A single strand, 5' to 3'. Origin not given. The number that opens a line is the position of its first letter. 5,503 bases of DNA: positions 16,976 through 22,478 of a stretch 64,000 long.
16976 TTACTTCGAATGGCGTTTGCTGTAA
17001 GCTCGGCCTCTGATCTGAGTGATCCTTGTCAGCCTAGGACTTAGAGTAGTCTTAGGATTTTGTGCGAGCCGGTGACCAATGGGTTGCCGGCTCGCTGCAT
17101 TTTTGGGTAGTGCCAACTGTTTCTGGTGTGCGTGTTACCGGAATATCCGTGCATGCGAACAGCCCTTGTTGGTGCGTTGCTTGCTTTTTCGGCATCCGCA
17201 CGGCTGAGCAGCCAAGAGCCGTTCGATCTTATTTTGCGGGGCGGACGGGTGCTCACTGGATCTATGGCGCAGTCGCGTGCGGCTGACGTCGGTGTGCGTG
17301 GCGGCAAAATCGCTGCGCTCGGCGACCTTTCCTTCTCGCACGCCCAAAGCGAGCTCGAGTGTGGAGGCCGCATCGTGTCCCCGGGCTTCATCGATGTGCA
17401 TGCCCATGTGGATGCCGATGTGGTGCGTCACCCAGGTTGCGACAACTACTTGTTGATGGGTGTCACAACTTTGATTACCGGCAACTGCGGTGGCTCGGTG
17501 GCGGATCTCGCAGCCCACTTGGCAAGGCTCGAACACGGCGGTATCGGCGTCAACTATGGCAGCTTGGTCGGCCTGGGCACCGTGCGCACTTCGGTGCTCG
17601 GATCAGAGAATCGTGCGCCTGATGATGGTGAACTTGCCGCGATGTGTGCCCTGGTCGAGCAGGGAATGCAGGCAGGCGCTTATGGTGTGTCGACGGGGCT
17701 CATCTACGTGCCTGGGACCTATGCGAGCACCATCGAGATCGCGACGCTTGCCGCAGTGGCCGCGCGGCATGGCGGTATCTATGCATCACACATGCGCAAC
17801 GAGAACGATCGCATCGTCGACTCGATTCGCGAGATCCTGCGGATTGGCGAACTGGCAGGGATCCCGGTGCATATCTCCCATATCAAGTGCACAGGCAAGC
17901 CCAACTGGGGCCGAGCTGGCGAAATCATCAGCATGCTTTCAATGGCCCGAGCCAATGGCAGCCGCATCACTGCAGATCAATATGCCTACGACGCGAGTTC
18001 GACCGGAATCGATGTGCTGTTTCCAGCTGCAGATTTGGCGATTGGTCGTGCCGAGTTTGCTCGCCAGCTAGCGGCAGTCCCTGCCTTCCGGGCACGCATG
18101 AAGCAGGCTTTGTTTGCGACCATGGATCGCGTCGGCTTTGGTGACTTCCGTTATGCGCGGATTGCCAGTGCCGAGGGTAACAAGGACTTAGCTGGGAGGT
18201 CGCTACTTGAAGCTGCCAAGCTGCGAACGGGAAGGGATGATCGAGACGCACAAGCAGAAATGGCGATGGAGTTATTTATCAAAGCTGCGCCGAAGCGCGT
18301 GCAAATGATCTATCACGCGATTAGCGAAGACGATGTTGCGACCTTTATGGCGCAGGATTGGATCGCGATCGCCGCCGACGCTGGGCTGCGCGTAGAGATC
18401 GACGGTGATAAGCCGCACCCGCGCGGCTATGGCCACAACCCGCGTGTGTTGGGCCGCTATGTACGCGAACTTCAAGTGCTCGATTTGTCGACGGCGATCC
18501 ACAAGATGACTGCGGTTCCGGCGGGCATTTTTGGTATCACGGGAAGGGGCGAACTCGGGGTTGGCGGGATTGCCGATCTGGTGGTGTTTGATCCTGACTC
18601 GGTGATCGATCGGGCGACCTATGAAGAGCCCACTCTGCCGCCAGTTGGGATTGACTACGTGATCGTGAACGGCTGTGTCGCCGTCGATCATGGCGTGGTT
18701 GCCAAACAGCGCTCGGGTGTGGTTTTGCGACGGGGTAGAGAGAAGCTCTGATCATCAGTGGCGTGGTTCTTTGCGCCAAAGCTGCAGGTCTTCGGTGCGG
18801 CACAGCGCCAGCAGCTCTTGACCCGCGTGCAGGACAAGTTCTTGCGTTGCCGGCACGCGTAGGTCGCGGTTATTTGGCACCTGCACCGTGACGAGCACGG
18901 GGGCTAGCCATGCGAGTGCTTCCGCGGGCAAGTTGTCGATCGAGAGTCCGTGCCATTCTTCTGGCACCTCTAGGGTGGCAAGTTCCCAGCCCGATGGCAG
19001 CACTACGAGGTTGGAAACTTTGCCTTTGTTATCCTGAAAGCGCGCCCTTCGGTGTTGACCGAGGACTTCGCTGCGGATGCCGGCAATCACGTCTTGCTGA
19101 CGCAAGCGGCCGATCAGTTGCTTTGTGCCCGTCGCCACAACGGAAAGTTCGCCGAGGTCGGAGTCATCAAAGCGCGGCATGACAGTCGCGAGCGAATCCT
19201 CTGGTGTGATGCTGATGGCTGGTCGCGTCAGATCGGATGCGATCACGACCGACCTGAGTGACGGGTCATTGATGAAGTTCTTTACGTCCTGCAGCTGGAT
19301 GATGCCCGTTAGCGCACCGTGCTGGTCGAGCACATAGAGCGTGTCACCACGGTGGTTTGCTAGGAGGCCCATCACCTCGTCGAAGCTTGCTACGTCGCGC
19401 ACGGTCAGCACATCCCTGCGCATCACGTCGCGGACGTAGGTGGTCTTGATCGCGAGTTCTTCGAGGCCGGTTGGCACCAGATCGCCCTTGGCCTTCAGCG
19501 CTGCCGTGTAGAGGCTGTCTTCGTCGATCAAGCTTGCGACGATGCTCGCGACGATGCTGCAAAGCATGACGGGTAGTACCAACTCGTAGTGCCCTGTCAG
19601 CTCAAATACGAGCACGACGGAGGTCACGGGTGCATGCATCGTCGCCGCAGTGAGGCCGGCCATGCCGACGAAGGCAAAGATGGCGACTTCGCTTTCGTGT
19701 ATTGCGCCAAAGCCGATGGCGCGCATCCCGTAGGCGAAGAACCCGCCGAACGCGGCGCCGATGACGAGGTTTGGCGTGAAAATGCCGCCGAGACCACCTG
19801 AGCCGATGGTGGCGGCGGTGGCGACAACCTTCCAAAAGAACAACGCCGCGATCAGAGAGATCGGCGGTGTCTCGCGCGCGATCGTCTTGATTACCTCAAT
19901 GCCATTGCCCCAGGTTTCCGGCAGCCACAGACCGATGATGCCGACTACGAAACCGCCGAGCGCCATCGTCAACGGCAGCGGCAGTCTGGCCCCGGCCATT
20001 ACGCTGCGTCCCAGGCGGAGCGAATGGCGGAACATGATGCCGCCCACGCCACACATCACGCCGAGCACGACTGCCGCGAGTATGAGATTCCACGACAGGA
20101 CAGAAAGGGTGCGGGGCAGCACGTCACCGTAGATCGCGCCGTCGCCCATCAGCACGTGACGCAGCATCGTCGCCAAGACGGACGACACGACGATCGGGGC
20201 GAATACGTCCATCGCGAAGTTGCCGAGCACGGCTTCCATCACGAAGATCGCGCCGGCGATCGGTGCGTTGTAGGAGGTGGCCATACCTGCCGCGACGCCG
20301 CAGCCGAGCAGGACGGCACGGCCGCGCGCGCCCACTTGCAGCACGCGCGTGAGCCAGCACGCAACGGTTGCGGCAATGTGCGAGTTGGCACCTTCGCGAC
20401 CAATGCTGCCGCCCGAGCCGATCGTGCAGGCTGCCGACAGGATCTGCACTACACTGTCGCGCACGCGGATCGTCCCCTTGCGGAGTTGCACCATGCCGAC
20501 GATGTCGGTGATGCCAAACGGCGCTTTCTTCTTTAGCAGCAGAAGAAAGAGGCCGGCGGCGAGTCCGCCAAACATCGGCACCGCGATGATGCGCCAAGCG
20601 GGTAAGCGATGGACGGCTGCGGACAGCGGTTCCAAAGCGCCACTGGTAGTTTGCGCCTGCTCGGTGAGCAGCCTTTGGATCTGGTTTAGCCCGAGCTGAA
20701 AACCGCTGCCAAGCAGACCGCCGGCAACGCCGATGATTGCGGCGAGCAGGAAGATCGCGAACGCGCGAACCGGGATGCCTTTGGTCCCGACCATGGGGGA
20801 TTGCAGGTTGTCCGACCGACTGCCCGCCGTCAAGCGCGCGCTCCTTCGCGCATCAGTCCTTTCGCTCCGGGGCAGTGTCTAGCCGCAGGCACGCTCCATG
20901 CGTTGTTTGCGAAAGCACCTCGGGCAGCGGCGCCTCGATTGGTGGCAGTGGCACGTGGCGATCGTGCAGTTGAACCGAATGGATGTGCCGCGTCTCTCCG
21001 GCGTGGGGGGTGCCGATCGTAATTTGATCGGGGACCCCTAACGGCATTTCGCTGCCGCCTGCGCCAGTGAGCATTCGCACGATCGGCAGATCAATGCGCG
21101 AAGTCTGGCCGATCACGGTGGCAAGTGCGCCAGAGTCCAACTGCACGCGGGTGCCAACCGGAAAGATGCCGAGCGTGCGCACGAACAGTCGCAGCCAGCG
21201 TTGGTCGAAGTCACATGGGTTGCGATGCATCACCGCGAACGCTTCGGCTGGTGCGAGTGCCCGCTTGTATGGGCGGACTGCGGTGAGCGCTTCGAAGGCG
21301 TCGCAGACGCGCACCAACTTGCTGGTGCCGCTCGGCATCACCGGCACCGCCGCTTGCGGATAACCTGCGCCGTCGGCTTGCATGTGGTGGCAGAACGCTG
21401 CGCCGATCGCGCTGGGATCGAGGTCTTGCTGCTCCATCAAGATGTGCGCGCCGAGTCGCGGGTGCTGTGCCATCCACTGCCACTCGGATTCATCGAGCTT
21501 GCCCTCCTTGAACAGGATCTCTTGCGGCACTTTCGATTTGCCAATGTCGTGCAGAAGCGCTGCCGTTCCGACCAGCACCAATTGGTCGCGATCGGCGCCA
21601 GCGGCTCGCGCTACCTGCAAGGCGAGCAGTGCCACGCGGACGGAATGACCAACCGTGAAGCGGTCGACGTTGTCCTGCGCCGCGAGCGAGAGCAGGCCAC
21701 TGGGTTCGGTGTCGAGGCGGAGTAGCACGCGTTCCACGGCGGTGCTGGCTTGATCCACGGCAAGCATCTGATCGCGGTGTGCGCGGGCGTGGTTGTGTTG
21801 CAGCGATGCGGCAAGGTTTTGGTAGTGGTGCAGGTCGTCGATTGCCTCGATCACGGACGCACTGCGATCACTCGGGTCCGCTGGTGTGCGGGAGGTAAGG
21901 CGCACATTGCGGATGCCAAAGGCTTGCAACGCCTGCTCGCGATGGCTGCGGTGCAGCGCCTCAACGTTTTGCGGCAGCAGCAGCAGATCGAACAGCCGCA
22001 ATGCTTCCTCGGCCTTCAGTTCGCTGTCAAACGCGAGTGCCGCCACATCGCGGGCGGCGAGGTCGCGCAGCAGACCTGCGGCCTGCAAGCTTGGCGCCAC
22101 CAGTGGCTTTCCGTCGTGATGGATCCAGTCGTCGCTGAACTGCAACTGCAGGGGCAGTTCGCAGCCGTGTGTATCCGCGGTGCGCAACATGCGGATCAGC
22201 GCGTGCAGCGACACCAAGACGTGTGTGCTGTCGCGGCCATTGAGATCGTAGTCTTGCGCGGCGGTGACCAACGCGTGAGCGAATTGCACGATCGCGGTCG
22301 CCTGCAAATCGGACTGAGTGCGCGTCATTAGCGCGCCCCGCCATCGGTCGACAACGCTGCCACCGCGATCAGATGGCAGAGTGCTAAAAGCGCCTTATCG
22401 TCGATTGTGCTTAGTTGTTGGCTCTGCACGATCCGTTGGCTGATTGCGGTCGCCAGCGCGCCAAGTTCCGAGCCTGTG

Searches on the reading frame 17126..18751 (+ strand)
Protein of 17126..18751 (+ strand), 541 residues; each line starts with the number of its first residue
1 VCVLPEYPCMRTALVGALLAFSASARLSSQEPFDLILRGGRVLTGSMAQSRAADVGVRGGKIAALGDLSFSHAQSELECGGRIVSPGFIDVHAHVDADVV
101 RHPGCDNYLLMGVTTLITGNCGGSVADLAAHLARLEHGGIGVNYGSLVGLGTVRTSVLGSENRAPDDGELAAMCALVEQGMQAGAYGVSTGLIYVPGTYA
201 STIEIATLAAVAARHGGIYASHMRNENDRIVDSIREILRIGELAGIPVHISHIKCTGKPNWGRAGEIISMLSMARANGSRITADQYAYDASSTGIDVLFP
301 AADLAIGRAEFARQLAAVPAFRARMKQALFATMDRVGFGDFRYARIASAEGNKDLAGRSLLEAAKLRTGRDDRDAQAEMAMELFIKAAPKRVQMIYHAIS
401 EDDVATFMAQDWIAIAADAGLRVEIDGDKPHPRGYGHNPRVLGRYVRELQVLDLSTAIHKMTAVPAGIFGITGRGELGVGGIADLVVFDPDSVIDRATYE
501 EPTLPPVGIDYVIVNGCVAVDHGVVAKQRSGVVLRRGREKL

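Call 6: search_protein_families(library=pfam, proteins=[window:17126-18751:+], max_evalue=0.01)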
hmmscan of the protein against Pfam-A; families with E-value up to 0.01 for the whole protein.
window:17126-18751:+ (541 aa): 2 families
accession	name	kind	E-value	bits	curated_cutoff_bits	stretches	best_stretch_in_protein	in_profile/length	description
PF07969.17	Amidohydro_3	-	5.3e-20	72.8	29.7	1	79-518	5-470/472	Amidohydrolase family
PF01979.26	Amidohydro_1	-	2.8e-09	37.1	25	1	448-516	277-342/345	Amidohydrolase family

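Call 7: search_protein_families(library=ncbifam, proteins=[window:17126-18751:+], max_evalue=0.01)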
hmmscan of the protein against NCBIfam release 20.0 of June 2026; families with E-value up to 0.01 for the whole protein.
window:17126-18751:+ (541 aa): 52 families (the best 25 are shown)
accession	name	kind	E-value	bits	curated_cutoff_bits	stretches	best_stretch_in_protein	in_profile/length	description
NF006560.0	PRK09061.1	subfamily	1.4e-59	201.8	340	2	17-299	10-303/517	amidohydrolase family protein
NF006689.0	PRK09237.1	equivalog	1.5e-16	59.9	371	1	33-121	3-95/383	amidohydrolase/deacetylase family metallohydrolase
NF006559.0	PRK09060.1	equivalog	3.4e-13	48.7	482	1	31-95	3-65/444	dihydroorotase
NF004839.0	PRK06189.1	equivalog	6e-13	48.2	631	1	33-97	3-65/451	allantoinase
TIGR02033.1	D-hydantoinase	equivalog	6.6e-13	48.4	393.25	1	36-117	2-82/454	dihydropyrimidinase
TIGR03178.1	allantoinase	equivalog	1.7e-12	46.9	357.85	1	34-96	1-61/441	allantoinase AllB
NF009941.0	PRK13404.1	subfamily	2e-12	46.5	647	1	32-101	3-69/478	dihydropyrimidinase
NF005791.0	PRK07627.1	equivalog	1.2e-11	44.2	442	2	35-98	3-67/425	dihydroorotase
NF005960.0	PRK08044.1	equivalog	1.5e-11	43.7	688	1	33-96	3-63/453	allantoinase AllB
TIGR00857.1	pyrC_multi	subfamily_domain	1.2e-10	41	279.05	2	448-492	329-371/412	dihydroorotase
NF006845.0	PRK09357.2-6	equivalog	7.3e-10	38.1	728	1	35-96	3-65/428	dihydroorotase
NF002668.0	PRK02382.1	equivalog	3.6e-09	35.8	452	1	47-95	8-57/436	dihydroorotase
TIGR03121.1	one_C_dehyd_A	equivalog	3.6e-09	35.4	392.75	2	442-531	423-509/556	formylmethanofuran dehydrogenase subunit A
NF006839.0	PRK09357.1-4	equivalog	6.6e-09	34.9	576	1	35-95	2-62/422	dihydroorotase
NF006844.0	PRK09357.2-5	equivalog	1.1e-08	34.5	701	1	35-95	4-64/422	dihydroorotase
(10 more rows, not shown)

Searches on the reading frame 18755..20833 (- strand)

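Call 17: search_protein_families(library=pfam, proteins=[window:18755-20833:-], max_evalue=0.001)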
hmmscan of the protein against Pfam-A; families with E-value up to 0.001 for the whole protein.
window:18755-20833:- (692 aa): 2 families
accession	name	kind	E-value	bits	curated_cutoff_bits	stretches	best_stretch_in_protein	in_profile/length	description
PF00654.25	Voltage_CLC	-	1.5e-80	271.4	24.8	1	89-433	1-345/346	Voltage gated chloride channel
PF00571.33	CBS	-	4.2e-12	46.6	24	1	467-521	1-55/57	CBS domain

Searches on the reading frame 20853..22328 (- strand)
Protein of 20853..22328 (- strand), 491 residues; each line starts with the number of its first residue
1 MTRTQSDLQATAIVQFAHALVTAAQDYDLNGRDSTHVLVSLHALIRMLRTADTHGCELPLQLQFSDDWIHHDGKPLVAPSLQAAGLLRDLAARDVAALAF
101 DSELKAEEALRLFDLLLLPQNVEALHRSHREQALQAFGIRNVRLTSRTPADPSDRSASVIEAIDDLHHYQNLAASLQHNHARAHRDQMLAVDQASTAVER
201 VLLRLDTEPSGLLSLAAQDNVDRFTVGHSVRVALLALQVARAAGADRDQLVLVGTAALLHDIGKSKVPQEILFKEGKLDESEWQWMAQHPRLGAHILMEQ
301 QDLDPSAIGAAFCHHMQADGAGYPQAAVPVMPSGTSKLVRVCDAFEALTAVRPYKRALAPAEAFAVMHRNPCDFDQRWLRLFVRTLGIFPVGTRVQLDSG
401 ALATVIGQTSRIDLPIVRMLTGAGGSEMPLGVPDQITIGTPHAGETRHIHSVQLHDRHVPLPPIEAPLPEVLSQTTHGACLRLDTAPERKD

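Call 17: search_protein_families(library=pfam, proteins=[window:20853-22328:-], max_evalue=0.001)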
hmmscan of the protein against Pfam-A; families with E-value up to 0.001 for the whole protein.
window:20853-22328:- (491 aa): 2 families
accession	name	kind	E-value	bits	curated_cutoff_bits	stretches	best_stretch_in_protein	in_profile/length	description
PF13487.12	HD_5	-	1.1e-20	74.5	27.2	1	222-375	11-167/170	HD domain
PF01966.28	HD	-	4.5e-15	56.4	22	1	226-347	2-115/116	HD domain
